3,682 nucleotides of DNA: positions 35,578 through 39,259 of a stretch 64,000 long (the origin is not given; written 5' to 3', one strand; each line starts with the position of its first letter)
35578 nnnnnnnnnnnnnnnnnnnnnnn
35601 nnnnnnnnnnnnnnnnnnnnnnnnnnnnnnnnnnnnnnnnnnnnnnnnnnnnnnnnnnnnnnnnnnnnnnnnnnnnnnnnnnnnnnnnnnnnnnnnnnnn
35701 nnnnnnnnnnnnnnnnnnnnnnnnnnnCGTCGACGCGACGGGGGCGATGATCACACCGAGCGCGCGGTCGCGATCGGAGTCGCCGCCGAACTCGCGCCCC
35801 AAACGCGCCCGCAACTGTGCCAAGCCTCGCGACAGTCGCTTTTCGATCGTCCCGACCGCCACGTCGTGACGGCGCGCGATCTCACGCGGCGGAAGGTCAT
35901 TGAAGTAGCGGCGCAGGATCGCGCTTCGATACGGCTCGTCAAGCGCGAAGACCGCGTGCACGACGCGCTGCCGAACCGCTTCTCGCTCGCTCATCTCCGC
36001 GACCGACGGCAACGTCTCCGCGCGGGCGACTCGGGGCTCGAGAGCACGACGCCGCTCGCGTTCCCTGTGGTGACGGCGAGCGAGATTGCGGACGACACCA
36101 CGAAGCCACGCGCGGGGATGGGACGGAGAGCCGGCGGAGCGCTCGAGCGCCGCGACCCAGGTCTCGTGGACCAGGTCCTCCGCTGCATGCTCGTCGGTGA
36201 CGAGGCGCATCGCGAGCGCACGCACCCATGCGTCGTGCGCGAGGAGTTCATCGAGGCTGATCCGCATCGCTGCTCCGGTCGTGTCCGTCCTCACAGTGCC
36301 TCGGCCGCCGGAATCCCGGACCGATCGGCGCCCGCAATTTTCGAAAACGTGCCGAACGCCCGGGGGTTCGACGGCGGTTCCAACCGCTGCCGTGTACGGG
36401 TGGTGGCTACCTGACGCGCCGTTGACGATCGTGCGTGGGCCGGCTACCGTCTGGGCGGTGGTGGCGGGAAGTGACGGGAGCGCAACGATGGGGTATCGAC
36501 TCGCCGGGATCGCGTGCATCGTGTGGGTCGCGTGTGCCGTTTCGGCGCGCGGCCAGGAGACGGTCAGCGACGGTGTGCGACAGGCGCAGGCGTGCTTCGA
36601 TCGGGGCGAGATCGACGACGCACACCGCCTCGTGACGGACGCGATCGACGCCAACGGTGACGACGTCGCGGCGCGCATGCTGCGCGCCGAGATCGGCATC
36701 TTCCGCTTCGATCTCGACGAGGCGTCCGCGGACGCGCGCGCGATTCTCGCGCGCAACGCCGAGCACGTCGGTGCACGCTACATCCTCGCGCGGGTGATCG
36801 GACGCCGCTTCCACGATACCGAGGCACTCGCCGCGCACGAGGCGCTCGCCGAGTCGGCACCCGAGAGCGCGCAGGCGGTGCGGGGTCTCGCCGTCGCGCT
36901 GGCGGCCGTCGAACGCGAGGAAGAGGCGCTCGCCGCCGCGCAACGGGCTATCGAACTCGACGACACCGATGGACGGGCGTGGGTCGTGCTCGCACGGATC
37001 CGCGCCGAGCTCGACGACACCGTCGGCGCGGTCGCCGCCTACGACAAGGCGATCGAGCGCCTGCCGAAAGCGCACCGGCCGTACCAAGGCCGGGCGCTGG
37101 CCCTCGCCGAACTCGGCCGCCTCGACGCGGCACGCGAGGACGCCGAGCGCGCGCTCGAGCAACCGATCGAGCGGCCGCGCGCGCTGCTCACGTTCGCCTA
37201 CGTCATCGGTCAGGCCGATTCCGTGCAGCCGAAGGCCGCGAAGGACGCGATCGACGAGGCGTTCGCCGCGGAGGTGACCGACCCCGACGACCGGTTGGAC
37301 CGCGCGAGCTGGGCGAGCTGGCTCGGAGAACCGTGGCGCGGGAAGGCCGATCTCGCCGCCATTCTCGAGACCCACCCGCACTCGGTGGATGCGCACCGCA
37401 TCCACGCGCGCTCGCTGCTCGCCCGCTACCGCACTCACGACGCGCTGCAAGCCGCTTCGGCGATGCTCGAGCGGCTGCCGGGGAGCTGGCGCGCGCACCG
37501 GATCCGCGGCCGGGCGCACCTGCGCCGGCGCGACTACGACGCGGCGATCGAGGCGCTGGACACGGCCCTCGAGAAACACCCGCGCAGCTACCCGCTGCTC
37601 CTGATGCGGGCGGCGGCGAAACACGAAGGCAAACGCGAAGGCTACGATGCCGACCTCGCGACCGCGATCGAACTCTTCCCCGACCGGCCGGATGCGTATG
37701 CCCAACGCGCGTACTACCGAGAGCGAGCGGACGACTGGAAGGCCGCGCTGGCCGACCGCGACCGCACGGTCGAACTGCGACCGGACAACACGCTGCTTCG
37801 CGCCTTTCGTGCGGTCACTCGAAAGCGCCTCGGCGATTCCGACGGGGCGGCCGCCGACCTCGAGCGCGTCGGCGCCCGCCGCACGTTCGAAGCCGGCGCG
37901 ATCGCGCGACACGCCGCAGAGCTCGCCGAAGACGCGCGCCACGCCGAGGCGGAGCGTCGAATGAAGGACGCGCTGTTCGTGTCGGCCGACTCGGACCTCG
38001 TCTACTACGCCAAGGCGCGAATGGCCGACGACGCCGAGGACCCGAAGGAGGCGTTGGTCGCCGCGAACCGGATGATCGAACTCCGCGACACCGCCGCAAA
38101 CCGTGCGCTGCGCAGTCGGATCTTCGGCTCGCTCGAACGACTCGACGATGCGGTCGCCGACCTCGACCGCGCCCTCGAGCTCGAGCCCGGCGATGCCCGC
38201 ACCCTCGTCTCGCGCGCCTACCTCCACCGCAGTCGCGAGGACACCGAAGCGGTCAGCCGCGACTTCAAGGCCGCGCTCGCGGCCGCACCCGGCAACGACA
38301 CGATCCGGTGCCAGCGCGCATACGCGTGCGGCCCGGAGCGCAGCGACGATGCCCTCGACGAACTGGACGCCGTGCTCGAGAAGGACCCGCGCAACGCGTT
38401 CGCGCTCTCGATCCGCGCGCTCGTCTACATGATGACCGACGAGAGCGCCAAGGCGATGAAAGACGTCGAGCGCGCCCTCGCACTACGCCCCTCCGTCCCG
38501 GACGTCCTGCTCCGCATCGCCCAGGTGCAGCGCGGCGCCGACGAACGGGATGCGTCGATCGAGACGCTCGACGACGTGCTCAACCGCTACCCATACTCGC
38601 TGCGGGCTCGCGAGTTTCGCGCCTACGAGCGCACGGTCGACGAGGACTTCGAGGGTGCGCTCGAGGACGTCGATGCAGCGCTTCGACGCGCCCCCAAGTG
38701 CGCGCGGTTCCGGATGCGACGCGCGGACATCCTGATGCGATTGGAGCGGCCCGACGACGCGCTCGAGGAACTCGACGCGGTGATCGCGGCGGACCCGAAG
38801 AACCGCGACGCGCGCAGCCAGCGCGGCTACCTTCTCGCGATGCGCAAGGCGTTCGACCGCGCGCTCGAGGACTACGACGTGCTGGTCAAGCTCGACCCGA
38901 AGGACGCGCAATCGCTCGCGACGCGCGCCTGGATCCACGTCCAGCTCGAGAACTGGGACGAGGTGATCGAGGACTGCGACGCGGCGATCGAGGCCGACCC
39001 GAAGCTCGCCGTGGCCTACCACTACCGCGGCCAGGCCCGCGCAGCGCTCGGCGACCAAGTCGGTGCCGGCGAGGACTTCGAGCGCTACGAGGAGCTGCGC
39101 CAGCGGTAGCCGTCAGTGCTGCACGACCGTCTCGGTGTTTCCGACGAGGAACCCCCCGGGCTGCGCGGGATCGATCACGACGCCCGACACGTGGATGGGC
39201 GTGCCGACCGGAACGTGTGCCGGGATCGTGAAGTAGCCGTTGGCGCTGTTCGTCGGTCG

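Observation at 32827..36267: ECF sigma factor fused in-frame to a TM helix and about 900 aa of extracytoplasmic carboxypeptidase-regulatory-like repeats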

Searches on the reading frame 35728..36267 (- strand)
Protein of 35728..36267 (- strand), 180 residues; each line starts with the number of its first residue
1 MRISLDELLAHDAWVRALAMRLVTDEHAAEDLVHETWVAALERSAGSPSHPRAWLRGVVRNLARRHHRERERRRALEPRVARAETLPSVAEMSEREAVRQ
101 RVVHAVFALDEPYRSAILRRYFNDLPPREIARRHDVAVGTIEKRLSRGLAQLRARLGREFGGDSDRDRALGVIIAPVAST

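Call 62: search_solved_structures(query=window:35728-36267:-, max_evalue=0.001)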
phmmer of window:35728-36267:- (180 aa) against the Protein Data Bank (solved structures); distinct sequences matched with E-value up to 0.001: 12.
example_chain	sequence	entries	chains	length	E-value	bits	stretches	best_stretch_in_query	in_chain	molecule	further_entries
5zx2_F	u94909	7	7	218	8e-09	38.9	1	19-157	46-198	ECF RNA polymerase sigma factor SigH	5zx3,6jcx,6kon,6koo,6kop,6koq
6jcy_F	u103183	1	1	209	1.6e-08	37.9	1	19-157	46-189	ECF RNA polymerase sigma factor SigH,ECF RNA polymerase sigma factor SigE,ECF RNA polymera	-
6dv9_F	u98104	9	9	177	2.9e-07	33.9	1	11-156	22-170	ECF RNA polymerase sigma factor SigL | RNA polymerase sigma factor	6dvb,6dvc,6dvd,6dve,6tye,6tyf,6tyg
2q1z_A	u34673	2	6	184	8.5e-07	32.4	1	26-155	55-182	RpoE, ECF SigE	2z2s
9m98_F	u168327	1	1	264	1.9e-06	31.2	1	5-156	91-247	ECF RNA polymerase sigma factor SigE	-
9m9d_F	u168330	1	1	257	2e-06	31.2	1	5-156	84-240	ECF RNA polymerase sigma factor SigE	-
9m9e_F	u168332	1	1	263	2e-06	31.2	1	5-156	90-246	ECF RNA polymerase sigma factor SigE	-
5wuq_A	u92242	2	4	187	3.8e-06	30.2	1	17-156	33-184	ECF RNA polymerase sigma factor SigW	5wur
6in7_B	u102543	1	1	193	0.00058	23.1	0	12-149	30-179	RNA polymerase sigma-H factor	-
8z6g_B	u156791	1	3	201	0.00065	23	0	12-149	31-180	RNA polymerase sigma factor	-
6jhe_A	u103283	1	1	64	0.00067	22.9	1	103-156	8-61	ECF RNA polymerase sigma factor SigW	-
4nqw_A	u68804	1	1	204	0.00069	22.9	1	15-154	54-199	ECF RNA polymerase sigma factor SigK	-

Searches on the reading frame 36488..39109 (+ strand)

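Call 30: search_protein_families(library=pfam, proteins=[window:36488-39109:+], max_evalue=0.01)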
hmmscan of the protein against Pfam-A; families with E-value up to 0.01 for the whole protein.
window:36488-39109:+ (873 aa): 19 families
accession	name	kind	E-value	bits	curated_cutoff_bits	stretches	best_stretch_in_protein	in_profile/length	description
PF07719.23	TPR_2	-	2.5e-39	130.5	27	1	335-366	2-33/34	Tetratricopeptide repeat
PF00515.34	TPR_1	-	2.4e-36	122.5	27.8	1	335-365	2-32/34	Tetratricopeptide repeat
PF13431.12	TPR_17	-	1.3e-33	112.8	24.4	0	184-217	1-34/34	Tetratricopeptide repeat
PF13432.12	TPR_16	-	1.9e-32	111.8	32.7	5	744-807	2-65/65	Tetratricopeptide repeat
PF13371.12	TPR_9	-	2.1e-32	111.4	35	5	784-842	6-64/73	Tetratricopeptide repeat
PF13428.12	TPR_14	-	8.2e-26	88.3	23.5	2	335-376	2-43/44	Tetratricopeptide repeat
PF14559.12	TPR_19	-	9.1e-21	74.4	25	2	719-775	5-61/68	Tetratricopeptide repeat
PF13181.12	TPR_8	-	1.3e-20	72.2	25.7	0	198-224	3-29/34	Tetratricopeptide repeat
PF13414.12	TPR_11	-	4.3e-18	65.1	26.8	0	817-855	4-42/42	TPR repeat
PF23914.1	TPR_CcmH_CycH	-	1.6e-14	54.5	42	1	630-725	43-141/158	Cytochrome c-type biogenesis protein H TPR domain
PF12895.13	ANAPC3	-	1e-10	42.2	27.2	0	758-827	8-76/82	Anaphase-promoting complex, cyclosome, subunit 3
PF13174.12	TPR_6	-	1.4e-09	38.4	26.3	0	672-702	1-31/33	Tetratricopeptide repeat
PF01239.28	PPTA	-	2.3e-09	36.9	29.5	0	823-849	1-27/32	Protein prenyltransferase alpha subunit repeat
PF25062.1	ARM_TT21_N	-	1.8e-08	34.8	40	0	757-822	80-150/222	Tetratricopeptide repeat protein 21 N-terminal ARM repeat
PF12569.14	NatA_aux_su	-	0.00012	21.7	33.3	0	719-773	206-260/515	N-terminal acetyltransferase A, auxiliary subunit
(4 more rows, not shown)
